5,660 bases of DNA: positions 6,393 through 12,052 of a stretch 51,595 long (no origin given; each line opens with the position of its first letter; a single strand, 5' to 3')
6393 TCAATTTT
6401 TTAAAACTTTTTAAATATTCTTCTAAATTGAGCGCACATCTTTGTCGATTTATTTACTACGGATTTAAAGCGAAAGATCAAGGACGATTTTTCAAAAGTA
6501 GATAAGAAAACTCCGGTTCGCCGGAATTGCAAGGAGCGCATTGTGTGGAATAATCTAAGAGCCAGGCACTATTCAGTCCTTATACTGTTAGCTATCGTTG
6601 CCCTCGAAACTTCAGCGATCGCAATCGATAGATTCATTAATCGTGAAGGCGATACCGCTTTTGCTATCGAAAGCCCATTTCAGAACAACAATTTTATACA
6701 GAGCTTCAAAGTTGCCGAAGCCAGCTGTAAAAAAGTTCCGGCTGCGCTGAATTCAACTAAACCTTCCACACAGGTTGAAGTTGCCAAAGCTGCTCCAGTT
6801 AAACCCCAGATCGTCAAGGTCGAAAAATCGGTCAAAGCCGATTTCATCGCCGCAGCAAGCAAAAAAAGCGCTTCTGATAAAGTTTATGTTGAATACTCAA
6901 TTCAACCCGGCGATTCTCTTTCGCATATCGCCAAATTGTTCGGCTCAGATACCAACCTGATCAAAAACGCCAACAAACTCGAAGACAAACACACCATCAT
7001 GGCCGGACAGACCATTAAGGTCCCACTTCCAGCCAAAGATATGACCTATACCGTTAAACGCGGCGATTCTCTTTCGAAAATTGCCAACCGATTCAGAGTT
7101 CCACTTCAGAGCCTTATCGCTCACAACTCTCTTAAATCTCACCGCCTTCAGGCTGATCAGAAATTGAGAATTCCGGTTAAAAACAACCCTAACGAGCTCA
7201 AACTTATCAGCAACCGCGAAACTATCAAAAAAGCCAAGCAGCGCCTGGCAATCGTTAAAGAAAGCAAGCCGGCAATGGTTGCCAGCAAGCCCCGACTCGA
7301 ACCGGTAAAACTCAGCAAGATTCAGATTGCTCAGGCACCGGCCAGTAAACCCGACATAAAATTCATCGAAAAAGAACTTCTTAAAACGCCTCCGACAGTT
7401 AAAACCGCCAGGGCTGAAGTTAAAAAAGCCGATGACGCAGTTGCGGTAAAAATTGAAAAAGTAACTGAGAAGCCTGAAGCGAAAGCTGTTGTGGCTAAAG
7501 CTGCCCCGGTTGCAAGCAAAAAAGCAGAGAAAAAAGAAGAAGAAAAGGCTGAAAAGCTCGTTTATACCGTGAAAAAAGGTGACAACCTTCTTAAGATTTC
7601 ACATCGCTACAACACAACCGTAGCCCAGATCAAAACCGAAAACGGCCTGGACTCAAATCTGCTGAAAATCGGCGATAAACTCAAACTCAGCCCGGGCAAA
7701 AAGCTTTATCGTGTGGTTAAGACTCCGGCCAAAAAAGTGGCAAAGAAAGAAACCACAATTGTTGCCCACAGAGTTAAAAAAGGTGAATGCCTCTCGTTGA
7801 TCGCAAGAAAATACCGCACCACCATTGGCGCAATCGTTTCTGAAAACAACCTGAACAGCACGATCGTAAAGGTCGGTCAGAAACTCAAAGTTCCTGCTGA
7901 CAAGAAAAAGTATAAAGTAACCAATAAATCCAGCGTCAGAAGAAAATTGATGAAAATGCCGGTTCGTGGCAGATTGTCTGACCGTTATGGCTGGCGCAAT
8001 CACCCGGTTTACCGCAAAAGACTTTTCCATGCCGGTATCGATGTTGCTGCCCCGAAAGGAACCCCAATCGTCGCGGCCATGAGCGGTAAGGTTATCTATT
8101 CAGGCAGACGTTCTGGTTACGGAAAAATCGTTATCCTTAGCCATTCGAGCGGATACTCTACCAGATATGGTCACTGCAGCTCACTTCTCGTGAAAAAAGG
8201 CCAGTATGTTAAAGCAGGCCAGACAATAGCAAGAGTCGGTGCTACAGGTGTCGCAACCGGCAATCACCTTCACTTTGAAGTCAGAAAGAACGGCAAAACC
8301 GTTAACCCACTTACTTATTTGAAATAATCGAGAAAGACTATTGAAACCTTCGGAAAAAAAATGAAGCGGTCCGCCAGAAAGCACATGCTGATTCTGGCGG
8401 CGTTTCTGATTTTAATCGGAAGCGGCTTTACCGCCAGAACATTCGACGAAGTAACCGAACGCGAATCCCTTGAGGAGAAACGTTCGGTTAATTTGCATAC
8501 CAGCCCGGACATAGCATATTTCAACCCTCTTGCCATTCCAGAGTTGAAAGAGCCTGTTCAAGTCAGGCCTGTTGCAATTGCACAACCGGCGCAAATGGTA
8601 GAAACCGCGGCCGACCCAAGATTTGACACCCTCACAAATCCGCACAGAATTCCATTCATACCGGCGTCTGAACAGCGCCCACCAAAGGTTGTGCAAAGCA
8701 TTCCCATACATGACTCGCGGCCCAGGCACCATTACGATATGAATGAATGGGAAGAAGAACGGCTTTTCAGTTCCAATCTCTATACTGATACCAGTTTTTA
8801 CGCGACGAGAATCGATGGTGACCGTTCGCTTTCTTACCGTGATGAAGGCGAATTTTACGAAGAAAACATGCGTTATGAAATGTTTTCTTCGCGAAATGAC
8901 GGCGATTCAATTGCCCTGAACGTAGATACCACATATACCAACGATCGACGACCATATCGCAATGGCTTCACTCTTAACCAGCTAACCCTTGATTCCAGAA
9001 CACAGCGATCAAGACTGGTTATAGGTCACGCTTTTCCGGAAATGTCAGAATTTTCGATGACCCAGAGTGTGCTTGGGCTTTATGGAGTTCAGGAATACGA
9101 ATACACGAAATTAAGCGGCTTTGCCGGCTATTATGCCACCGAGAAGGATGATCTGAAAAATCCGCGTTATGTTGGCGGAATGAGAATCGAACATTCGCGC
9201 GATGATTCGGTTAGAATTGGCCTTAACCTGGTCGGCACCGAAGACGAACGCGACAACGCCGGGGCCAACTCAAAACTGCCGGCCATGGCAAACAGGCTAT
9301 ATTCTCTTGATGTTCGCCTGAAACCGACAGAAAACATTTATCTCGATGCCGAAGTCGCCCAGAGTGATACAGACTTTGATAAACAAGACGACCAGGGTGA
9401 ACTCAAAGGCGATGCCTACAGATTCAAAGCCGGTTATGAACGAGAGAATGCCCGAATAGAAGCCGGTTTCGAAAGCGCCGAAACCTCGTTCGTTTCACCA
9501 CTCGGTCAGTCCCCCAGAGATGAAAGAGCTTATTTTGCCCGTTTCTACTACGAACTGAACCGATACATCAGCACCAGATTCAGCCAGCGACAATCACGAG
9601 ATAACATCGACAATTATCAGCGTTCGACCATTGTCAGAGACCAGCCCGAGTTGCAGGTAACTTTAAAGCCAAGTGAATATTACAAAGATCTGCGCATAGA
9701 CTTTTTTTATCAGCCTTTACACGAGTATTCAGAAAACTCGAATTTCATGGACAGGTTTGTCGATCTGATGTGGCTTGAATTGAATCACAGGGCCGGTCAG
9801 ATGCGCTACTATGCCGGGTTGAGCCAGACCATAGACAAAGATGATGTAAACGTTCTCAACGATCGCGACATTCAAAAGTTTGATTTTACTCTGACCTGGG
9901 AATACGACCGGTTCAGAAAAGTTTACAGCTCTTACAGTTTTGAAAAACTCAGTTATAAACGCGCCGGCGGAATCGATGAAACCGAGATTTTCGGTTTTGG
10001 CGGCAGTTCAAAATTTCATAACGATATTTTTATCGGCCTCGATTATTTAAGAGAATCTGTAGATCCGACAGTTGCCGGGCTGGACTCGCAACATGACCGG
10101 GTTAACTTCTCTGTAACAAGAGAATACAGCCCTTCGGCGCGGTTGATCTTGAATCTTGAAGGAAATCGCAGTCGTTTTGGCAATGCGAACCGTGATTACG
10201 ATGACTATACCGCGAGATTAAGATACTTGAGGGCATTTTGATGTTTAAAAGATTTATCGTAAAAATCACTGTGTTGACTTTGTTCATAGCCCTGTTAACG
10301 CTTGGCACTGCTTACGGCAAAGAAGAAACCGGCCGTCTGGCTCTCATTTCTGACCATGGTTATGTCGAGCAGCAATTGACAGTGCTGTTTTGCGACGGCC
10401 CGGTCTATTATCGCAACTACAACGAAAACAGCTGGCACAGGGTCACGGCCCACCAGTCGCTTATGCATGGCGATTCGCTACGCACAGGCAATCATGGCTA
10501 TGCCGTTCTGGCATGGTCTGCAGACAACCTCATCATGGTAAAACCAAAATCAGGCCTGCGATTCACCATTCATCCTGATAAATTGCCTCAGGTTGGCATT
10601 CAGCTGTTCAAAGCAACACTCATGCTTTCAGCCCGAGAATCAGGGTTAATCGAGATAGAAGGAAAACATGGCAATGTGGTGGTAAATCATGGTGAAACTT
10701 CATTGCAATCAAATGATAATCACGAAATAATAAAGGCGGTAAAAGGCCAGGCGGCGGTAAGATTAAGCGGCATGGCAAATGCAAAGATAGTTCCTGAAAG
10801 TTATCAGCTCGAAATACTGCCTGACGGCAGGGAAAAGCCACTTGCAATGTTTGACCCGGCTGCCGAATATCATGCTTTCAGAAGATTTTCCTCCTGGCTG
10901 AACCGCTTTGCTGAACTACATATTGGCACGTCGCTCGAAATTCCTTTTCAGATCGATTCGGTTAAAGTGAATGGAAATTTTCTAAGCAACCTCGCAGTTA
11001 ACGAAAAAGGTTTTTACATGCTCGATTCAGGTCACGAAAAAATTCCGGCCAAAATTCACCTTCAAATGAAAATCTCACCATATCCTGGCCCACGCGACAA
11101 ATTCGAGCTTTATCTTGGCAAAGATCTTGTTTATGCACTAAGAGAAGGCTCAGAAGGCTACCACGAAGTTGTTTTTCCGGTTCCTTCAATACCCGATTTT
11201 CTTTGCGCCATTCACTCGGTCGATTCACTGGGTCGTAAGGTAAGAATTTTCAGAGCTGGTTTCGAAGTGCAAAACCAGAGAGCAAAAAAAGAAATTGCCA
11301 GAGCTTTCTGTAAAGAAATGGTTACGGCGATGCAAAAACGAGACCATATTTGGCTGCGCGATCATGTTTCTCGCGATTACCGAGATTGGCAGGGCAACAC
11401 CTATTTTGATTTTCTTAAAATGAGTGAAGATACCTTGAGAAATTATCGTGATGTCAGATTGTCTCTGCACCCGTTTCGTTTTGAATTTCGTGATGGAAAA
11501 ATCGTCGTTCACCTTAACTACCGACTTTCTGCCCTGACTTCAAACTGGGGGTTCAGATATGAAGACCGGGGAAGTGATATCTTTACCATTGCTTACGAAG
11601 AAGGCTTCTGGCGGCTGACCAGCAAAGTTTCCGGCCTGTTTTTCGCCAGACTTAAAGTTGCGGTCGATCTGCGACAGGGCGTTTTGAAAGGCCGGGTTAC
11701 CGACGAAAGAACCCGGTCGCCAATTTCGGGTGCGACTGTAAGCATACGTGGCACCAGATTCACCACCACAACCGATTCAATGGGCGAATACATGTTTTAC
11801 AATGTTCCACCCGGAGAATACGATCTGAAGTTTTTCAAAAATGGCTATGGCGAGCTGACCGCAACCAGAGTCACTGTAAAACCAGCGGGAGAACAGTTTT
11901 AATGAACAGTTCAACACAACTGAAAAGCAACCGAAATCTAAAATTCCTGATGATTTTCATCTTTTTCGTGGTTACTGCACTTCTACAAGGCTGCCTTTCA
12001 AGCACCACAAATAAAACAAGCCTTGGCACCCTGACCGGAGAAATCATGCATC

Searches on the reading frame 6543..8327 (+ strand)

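Call 47: search_protein_families(library=pfam, proteins=[window:6543-8327:+], max_evalue=0.01)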
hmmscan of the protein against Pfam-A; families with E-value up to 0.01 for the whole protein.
window:6543-8327:+ (594 aa): 10 families
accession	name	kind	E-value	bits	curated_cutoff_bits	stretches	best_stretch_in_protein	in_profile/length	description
PF01476.26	LysM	-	3.6e-54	180.9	20.9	4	169-211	1-43/43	LysM domain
PF01551.29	Peptidase_M23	-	7.7e-38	129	28.7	1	495-589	2-96/96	Peptidase family M23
PF23473.1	LysM3_LYK4_5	-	7.8e-24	83.9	29.3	2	118-162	5-48/48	LYK4/5 LysM3 domain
PF23446.1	LysM1_NFP_LYK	-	7.9e-14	52.7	36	1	115-162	5-55/60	NFP/LYK LysM1 domain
PF23472.1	LysM2_CERK1_LYK3_4_5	-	4e-12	46.3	27.4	1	167-213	6-56/56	LYK3/4/5 LysM2 domain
PF23462.1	LysM3_NFP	-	2.4e-07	31.6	28.1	0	344-368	8-32/48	NFP LysM3 domain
PF22310.2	NMB0315_dom_I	-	1.3e-05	25.9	27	0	115-162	3-54/83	NMB0315-like, domain I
PF23577.1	LysM_RLK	-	3.2e-05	24.3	27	0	118-144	3-29/44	LysM domain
PF00364.28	Biotin_lipoyl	-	0.0013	19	22.1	0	537-565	9-36/73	Biotin-requiring enzyme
PF13533.13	Biotin_lipoyl_2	-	0.0029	17.8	29.8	1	547-564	13-30/32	Biotin-lipoyl like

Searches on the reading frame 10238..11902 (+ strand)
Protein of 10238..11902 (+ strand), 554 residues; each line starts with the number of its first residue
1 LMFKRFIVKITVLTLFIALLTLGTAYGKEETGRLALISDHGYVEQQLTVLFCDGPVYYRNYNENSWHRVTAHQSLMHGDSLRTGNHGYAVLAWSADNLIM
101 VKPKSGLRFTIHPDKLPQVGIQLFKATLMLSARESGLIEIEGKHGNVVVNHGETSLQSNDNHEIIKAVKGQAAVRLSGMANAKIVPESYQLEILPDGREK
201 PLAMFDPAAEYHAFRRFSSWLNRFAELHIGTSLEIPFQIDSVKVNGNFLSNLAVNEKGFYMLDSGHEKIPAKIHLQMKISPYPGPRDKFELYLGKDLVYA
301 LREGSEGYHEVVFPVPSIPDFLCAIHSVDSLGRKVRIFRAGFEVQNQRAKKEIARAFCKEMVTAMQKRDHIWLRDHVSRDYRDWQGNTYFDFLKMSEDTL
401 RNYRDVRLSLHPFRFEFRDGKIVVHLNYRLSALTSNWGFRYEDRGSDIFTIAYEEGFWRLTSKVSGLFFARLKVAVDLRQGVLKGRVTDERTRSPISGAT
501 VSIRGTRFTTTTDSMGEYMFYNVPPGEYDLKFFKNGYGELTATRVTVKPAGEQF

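Call 8: search_protein_families(library=pfam, proteins=[window:10238-11902:+], max_evalue=0.001)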
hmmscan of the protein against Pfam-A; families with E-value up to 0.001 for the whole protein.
window:10238-11902:+ (554 aa): 5 families
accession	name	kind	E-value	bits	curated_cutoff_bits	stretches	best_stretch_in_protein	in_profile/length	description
PF13620.12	CarboxypepD_reg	-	3.1e-16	59.9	32.3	1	483-550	2-72/82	Carboxypeptidase regulatory-like domain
PF13715.12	CarbopepD_reg_2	-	8e-13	48.7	32.2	1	483-541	1-59/88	CarboxypepD_reg-like domain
PF17210.9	SdrD_B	-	4.8e-06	27.2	29.7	1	491-541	19-73/112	SdrD B-like domain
PF14686.12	fn3_3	-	2.4e-05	24.4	24.4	1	505-551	24-70/75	Polysaccharide lyase family 4, domain II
PF17802.7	SpaA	-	0.00015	22.3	23.1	1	487-547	7-74/91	Prealbumin-like fold domain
